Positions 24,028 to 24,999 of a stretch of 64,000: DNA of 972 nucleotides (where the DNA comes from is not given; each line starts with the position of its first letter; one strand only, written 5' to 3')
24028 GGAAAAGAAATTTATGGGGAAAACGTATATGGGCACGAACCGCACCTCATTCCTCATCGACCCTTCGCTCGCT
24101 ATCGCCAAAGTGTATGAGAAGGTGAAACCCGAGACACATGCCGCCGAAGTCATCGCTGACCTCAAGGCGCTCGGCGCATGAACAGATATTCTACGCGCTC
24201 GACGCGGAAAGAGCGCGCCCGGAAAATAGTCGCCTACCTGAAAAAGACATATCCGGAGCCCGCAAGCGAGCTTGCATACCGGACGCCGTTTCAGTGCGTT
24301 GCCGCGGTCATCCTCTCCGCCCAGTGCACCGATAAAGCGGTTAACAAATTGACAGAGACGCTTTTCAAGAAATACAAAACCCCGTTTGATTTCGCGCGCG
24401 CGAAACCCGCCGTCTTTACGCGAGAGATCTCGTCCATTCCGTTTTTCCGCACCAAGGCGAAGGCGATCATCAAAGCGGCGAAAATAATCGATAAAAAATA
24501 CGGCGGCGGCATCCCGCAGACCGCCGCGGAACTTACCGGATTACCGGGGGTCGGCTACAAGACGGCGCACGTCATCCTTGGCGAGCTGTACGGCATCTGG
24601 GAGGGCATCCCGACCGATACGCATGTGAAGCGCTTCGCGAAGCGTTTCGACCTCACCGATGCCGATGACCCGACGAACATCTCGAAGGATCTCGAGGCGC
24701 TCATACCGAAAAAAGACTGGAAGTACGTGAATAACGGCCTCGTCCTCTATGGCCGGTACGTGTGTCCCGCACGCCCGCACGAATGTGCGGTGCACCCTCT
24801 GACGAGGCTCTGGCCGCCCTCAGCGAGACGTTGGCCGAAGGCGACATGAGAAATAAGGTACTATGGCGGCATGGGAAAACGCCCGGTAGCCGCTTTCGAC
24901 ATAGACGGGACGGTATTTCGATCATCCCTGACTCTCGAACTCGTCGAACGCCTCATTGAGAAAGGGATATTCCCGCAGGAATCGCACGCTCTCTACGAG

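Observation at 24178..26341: Two adjacent HhH-GPD glycosylases with degenerate or missing Fe-S cluster motifs; cysteine loss recurs in other metal sites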

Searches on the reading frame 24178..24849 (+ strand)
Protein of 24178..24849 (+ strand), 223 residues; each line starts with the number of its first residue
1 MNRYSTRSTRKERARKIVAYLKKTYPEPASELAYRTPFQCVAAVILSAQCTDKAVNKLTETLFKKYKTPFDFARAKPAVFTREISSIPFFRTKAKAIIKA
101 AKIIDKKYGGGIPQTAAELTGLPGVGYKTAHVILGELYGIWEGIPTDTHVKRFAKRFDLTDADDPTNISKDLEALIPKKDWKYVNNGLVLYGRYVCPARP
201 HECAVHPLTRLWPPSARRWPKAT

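Call 3: search_protein_families(library=pfam, proteins=[window:24178-24849:+], max_evalue=0.01)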
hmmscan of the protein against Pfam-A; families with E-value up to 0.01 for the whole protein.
window:24178-24849:+ (223 aa): 3 families
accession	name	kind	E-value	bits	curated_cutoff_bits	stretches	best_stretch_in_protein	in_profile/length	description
PF00730.31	HhH-GPD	-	1.3e-19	71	26.2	1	43-177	2-107/108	HhH-GPD superfamily base excision DNA repair protein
PF00633.29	HHH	-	1.8e-06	27.9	24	1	107-134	1-28/30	Helix-hairpin-helix motif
PF09174.15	Maf1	-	0.0024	18.4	28.9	1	4-85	8-95/174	Maf1 regulator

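Call 4: search_protein_families(library=ncbifam, proteins=[window:24178-24849:+], max_evalue=0.01)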
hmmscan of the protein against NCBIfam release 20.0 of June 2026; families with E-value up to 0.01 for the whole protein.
window:24178-24849:+ (223 aa): 6 families
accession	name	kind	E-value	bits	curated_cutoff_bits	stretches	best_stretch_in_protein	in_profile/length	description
TIGR01083.1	nth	equivalog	3.4e-60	203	211.7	1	12-203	2-192/192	endonuclease III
NF007978.0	PRK10702.1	equivalog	1.4e-32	113.1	405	1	11-204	3-195/211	endonuclease III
TIGR01084.1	mutY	equivalog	1e-12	48.2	286.5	1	49-209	40-203/277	A/G-specific adenine glycosylase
NF008132.0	PRK10880.1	equivalog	1.9e-07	30.5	427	1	48-209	42-206/351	A/G-specific adenine glycosylase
NF010488.0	PRK13910.1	equivalog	4.2e-05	23.1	471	1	63-209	20-164/290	adenine-specific DNA glycosylase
NF053634.1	MonDNAglycDR2438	equivalog_domain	0.00015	21.4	400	1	118-203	109-195/219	monofunctional DNA glycosylase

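Call 11: find_homologous_proteins(query=window:24178-24846:+, max_evalue=1e-10)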
Query window:24178-24846:+ (223 aa): 4195 proteins with E <= 1e-10 among 4619 candidates; the best 120 are listed.
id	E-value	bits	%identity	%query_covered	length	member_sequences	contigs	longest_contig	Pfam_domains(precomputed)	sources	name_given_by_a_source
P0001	1.6e-145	500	98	100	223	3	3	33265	PF00730.32,PF00633.30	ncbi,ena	-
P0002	3.9e-132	457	89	100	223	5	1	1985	PF00730.32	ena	-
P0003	9.2e-126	436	85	100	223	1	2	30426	PF00730.32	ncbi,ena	-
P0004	1.1e-123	429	85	100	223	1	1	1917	PF00730.32,PF00633.30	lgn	-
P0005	3.6e-116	404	79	100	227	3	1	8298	PF00730.32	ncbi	ncbi:MAG: endonuclease III domain-containing protein [Minisyncoccota bacterium]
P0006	1.1e-114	400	79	98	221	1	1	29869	PF00730.32,PF00633.30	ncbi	-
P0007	2.3e-114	399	79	100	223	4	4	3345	PF00730.32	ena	-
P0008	6.6e-114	397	80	96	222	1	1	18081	PF00730.32,PF00633.30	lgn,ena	-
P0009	1.4e-113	396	80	97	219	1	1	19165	PF00730.32,PF00633.30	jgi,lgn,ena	-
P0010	1.4e-113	396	78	100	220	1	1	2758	PF00730.32,PF00633.30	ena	-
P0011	1.6e-113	396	79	97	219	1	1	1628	PF00730.32,PF00633.30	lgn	-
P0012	2.3e-113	395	78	97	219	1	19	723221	PF00730.32,PF00633.30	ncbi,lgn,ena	-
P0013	2.4e-113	395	78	97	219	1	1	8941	PF00730.32,PF00633.30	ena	-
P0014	4.1e-113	394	78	97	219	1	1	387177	PF00730.32,PF00633.30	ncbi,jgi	ncbi:MAG: endonuclease III [Candidatus Paceibacterota bacterium]|jgi:endonuclease-3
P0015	4.4e-113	394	78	97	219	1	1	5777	PF00730.32,PF00633.30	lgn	-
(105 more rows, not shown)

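Call 19: search_solved_structures(query=window:24178-24846:+, show_alignments=3)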
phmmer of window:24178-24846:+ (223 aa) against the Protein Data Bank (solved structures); distinct sequences matched with E-value up to 0.001: 32.
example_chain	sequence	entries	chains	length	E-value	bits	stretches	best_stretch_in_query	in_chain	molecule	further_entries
1p59_A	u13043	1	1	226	5e-44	153.7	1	11-219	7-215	Endonuclease III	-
1orn_A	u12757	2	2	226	6.9e-44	153.3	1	11-219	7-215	Endonuclease III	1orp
2abk_A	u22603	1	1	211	7.2e-31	110.7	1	12-204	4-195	ENDONUCLEASE III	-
9nzc_A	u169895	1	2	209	1.5e-26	96.6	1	30-207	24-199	Endonuclease III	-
9nzd_A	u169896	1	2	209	1e-25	93.8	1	30-207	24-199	Endonuclease III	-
7rdt_A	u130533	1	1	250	4.2e-22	82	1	26-203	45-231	Isoform 3 of Endonuclease III-like protein 1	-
7rds_A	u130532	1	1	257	2.2e-21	79.7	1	37-203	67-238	Isoform 3 of Endonuclease III-like protein 1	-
1kea_A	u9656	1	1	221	2.6e-09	40.2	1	35-208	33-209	Possible G-T mismatches repair enzyme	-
1kg7_A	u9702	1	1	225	3.2e-06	30.1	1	35-209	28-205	A/G-specific adenine glycosylase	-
1kg2_A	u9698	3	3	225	4e-06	29.8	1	35-209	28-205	A/G-specific adenine glycosylase | ADENINE GLYCOSYLASE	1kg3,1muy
8a5g_A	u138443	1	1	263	5.1e-06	29.4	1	113-214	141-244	Endonuclease III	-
1wef_A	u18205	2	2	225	5.4e-06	29.3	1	35-209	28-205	A/G-specific adenine glycosylase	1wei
5kn8_A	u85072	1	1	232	7.7e-06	28.8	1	6-208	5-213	Adenine DNA glycosylase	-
5kn9_A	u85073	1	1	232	8.1e-06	28.8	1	6-208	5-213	Adenine DNA glycosylase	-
1kg6_A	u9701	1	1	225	9.1e-06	28.6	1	35-209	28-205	A/G-specific adenine glycosylase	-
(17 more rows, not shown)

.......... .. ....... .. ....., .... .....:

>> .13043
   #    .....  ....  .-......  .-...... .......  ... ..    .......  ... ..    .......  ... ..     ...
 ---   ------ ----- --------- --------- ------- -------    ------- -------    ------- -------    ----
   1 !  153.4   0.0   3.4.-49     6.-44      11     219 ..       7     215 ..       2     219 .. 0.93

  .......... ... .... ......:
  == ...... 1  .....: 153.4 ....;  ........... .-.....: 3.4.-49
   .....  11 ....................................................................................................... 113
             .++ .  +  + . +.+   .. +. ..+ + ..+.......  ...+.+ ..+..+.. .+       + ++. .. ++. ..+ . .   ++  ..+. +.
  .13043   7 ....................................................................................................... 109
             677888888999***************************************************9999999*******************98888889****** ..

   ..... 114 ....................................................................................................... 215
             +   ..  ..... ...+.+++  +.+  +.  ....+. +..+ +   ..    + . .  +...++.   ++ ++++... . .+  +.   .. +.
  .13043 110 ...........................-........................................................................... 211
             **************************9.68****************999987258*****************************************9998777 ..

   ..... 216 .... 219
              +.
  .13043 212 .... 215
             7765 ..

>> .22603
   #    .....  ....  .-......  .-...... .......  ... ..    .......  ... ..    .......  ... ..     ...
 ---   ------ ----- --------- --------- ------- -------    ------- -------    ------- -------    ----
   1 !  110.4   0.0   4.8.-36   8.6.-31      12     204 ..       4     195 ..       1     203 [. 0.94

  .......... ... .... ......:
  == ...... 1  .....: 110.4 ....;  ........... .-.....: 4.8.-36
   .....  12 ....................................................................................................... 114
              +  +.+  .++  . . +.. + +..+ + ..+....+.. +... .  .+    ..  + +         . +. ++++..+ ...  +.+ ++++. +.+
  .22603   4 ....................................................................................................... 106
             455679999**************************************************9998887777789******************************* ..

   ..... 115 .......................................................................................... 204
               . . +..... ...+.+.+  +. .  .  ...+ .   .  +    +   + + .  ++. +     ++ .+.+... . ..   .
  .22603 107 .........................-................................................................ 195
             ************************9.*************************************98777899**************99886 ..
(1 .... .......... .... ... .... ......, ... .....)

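Call 31: predict_structure(alignment_id=A1)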
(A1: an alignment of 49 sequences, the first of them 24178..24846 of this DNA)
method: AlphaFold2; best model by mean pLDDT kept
length: 223 residues; sequences in the alignment: 49
mean_pLDDT: 84.1   pTM: 0.78
mean pLDDT of the five models: 84.1, 83.2, 81.8, 63.3, 62.2
residues with pLDDT >= 90: 98; 70-90: 97; 50-70: 23; < 50: 5
segments of 3 or more residues with pLDDT < 50: none
pLDDT, mean of each block of 10 residues (from residue 1): 72 92 83 93 86 85 95 94 80 94 96 94 91 90 78 86 87 92 68 52 74 77 53
secondary structure, 60 per line:
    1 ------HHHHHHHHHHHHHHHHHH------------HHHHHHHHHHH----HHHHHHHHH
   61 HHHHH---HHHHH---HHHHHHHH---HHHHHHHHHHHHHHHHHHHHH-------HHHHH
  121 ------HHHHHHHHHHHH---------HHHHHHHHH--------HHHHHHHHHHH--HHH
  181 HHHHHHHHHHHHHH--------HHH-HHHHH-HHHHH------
elements in order: H7-24 H37-47 H52-65 H69-73 H77-84 H88-108 H116-120 H127-138 H148-156 H165-175 H178-194 H207-211 H213-217

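Call 33: search_protein_representatives(protein=window:24178-24846:+)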
Query: 223 residues. Proteins with E-value up to 0.001 (for the whole library): 12649; up to 1e-10: 4828; up to 1e-30: 397. The best 150 are listed.
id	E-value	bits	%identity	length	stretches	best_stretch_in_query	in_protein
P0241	3.0e-92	324.5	65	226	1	9-222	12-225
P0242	1.1e-76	273.6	56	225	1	7-222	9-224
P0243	2.0e-74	266.2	73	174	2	102-222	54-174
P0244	3.4e-69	249.1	52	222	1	9-221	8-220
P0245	1.8e-58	214.1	77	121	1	104-222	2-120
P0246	3.3e-55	203.4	48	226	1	9-219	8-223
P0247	2.3e-51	190.8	47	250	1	7-218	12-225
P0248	9.7e-51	188.8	45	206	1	20-221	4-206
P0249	3.8e-49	183.6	64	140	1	5-139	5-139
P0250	5.3e-49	183.1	47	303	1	20-213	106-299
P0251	6.5e-49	182.8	45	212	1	10-214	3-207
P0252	1.1e-48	182.1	45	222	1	9-211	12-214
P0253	2.2e-48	181.1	44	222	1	5-217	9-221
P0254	1.2e-46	175.4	48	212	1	9-204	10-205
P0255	2.4e-46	174.5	46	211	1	11-205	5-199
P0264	2.3e-44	168.0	44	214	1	12-211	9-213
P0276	1.9e-42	161.7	41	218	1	11-209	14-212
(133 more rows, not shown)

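Call 50: find_related_loci(query=window:24178-24846:+, collection=genome_contigs, flank=6000)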
Query window:24178-24846:+ (223 aa) in genome_contigs; peptide patterns used: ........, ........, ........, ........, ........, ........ (x = any residue, [..] = any of these).
486 stretches matched a pattern; 258 encode a relative of the query (tblastn E <= 1e-3); the best 80 are kept; 80 distinct loci.
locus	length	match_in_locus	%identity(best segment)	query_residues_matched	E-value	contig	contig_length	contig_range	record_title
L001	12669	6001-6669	90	1-223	5e-136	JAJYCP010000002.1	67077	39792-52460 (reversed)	MAG: bacterium isolate BP9.bin55 NODE_586_length_67077_cov_3.266527, whole genome shotgun sequence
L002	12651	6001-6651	78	6-222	7e-117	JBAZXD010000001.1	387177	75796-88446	MAG: Candidatus Paceibacterota bacterium isolate SO_2017_GW1_48 NODE_180_length_387177_cov_1.739612_OW334_2017, whole ge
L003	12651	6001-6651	78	6-222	4e-117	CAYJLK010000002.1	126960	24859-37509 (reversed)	MAG TPA_asm: uncultured Candidatus Saccharibacteria bacterium isolate ERP124720_co1_118 genome assembly, contig: NODE_18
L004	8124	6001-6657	79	5-223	8e-116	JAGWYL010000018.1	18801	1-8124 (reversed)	MAG: Patescibacteria group bacterium isolate REEB49 contig-150_3642, whole genome shotgun sequence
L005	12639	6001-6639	78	10-222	3e-113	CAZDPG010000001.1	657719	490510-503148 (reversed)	MAG TPA_asm: uncultured Candidatus Saccharibacteria bacterium isolate SRP062349_co2_30 genome assembly, contig: NODE_5_l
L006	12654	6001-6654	76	5-222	3e-113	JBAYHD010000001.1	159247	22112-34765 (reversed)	MAG: Candidatus Paceibacterota bacterium isolate SO_2016_GW1_141 scaffold00203_OW334_2016, whole genome shotgun sequence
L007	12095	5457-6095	78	10-222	3e-113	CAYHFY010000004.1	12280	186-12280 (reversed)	MAG TPA_asm: uncultured Candidatus Saccharibacteria bacterium isolate ERP119705_co10_170 genome assembly, contig: NODE_4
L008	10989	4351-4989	77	10-222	4e-113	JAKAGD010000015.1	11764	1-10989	MAG: bacterium isolate WY2.bin144 NODE_8580_length_11764_cov_1.492911, whole genome shotgun sequence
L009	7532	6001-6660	76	3-222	7e-113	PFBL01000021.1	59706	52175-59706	MAG: Candidatus Kaiserbacteria bacterium CG10_big_fil_rev_8_21_14_0_10_56_12 CG10_8_21_14_0.10_scaffold_354_c, whole gen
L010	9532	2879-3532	76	5-222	5e-112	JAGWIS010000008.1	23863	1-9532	MAG: Patescibacteria group bacterium isolate REEB12 contig-150_2570, whole genome shotgun sequence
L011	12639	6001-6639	78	10-222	8e-112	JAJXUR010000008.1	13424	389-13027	MAG: bacterium isolate BP5.bin107 NODE_7938_length_13424_cov_1.404903, whole genome shotgun sequence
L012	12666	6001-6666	76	3-222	7e-112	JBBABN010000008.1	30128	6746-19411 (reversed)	MAG: Candidatus Paceibacterota bacterium isolate SO_2017_LW1_21 NODE_1099_length_30128_cov_1.037299_LW64-88_2017, whole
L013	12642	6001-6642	75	10-223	2e-111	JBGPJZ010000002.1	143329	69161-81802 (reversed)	MAG: Candidatus Paceibacteria bacterium isolate OBJ_0618_7090110_298 k141_8307920_length_143329_cov_23.1042, whole genom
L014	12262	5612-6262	79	6-222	3e-111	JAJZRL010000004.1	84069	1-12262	MAG: bacterium isolate SKS1.bin88 NODE_417_length_84069_cov_4.806497, whole genome shotgun sequence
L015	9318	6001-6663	75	2-222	5e-111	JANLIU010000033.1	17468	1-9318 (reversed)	MAG: Candidatus Parcubacteria bacterium isolate S40-23 k99_469832, whole genome shotgun sequence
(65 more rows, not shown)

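Call 53: list_cluster_members(proteins=[P0241, P0242, P0244, P0248, P0253, P0264, P0276, P0246, P0247, P0252])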
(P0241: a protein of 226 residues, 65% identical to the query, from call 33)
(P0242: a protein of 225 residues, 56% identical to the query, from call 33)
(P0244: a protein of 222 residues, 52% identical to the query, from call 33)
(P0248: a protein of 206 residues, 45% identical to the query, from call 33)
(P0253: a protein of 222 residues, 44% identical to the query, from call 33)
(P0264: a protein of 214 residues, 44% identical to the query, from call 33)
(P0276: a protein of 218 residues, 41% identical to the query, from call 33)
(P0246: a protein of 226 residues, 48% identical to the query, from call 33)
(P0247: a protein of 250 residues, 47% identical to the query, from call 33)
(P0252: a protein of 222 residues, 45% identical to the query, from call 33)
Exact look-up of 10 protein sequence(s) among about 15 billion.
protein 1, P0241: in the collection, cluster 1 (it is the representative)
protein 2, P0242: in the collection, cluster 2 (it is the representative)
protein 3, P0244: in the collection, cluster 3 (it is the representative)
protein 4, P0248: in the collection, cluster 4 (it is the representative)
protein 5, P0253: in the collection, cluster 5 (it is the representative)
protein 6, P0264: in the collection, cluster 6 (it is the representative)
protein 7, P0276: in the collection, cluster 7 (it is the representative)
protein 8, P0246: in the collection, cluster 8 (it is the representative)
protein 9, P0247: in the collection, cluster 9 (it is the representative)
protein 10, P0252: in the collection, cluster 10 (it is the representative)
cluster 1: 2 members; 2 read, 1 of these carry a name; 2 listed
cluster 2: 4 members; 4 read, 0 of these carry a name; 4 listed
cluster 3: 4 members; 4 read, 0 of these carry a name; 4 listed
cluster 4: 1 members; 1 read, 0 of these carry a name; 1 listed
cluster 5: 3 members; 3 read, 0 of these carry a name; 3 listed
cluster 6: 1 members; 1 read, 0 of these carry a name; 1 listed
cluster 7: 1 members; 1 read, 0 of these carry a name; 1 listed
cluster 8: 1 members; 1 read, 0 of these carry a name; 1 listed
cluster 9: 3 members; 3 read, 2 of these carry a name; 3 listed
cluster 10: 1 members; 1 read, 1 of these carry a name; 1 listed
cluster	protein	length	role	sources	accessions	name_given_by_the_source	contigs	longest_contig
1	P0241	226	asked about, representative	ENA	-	-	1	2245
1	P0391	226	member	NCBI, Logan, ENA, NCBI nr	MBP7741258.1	MAG: endonuclease III [Candidatus Pacebacteria bacterium] | endonuclease III [Candidatus Paceibacterota bacterium]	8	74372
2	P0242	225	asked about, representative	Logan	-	-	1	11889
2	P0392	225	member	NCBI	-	-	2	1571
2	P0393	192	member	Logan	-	-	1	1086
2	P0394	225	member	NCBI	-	-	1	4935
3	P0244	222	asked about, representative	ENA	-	-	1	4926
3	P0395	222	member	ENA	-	-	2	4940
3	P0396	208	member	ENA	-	-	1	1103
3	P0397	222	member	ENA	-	-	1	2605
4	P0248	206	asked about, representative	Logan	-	-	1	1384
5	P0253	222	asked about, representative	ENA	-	-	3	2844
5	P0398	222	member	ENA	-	-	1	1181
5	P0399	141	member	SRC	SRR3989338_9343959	-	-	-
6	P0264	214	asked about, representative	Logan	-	-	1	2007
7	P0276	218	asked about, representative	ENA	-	-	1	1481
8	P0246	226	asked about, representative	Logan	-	-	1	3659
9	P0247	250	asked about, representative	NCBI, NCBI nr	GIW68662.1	MAG: hypothetical protein KatS3mg100_156 [Candidatus Parcubacteria bacterium]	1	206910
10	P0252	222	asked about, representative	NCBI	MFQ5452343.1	MAG: endonuclease III [Candidatus Paceibacterota bacterium]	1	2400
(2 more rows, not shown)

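Call 62: fold_search(model_id=the predicted structure, library=pdb)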
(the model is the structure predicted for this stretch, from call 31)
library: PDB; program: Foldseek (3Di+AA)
matches with E <= 10: 283; with E <= 0.001: 77
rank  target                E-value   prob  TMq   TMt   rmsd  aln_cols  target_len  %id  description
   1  1orn_A                2.9e-13  1.00  0.78  0.81   2.9       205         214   38  Structure of a Trapped Endonuclease III-DNA Covalent Intermediate: Estranged-Guanine Complex (released 2003-07-15)
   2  1p59_A                3.8e-13  1.00  0.81  0.84   2.8       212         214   37  Structure of a non-covalent Endonuclease III-DNA Complex (released 2003-07-15)
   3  1orp_A                8.9e-13  1.00  0.80  0.84   2.5       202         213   39  Structure of a Trapped Endonuclease III-DNA Covalent Intermediate: Estranged-Adenine Complex (released 2003-07-15)
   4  2abk                  1.6e-11  1.00  0.81  0.85   2.3       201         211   33  REFINEMENT OF THE NATIVE STRUCTURE OF ENDONUCLEASE III TO A RESOLUTION OF 1.85 ANGSTROM (released 1995-10-15)
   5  7rdt                  4.0e-09  1.00  0.69  0.71   4.4       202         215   29  Structure of human NTHL1 - linker 1 chimera (released 2021-12-29)
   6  7rds                  4.9e-09  1.00  0.47  0.46   9.2       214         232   27  Structure of human NTHL1 (released 2021-12-29)
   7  1kea                  5.5e-08  1.00  0.73  0.75   3.7       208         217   20  STRUCTURE OF A THERMOSTABLE THYMINE-DNA GLYCOSYLASE (released 2002-01-23)
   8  4ypr_A                9.4e-07  1.00  0.73  0.48   3.4       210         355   18  Crystal Structure of D144N MutY bound to its anti-substrate (released 2015-05-27)
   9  8dwe_D                9.4e-07  1.00  0.73  0.48   3.3       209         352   20  Adenine glycosylase MutY variant E43Q in complex with DNA containing d(8-oxo-G) paired with substrate purine (released 2023-08-09)
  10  8a5f                  9.8e-07  1.00  0.70  0.67   4.2       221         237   24  Crystal structure of Deinococcus radiodurans Endonuclease III-1 R61Q variant (released 2022-08-03)
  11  8dwf_D                1.2e-06  1.00  0.74  0.49   3.3       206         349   20  Glycosylase MutY variant E43S in complex with DNA containing d(8-oxo-G) paired with substrate adenine (released 2023-08-09)
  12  8dw0_A                1.2e-06  1.00  0.73  0.48   3.3       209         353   20  Glycosylase MutY variant N146S in complex with DNA containing d(8-oxo-G) paired with an enzyme-generated abasic site ( (released 2022-11-30)
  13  9bs2_A                1.5e-06  1.00  0.74  0.49   3.3       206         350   20  Glycosylase MutY variant R149Q in complex with DNA containing d(8-oxo-G) paired with a product analog (THF) to 1.51 A  (released 2024-10-30)
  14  8dw4_A                1.6e-06  1.00  0.74  0.49   3.4       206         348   20  Glycosylase MutY variant N146S in complex with DNA containing d(8-oxo-G) paired with an abasic site product (AP) gener (released 2022-11-30)
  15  8dwd_A                1.6e-06  1.00  0.72  0.49   3.2       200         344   20  Adenine glycosylase MutY variant E43S in complex with DNA containing d(8-oxo-G) paired with an AP site generated by th (released 2023-08-09)
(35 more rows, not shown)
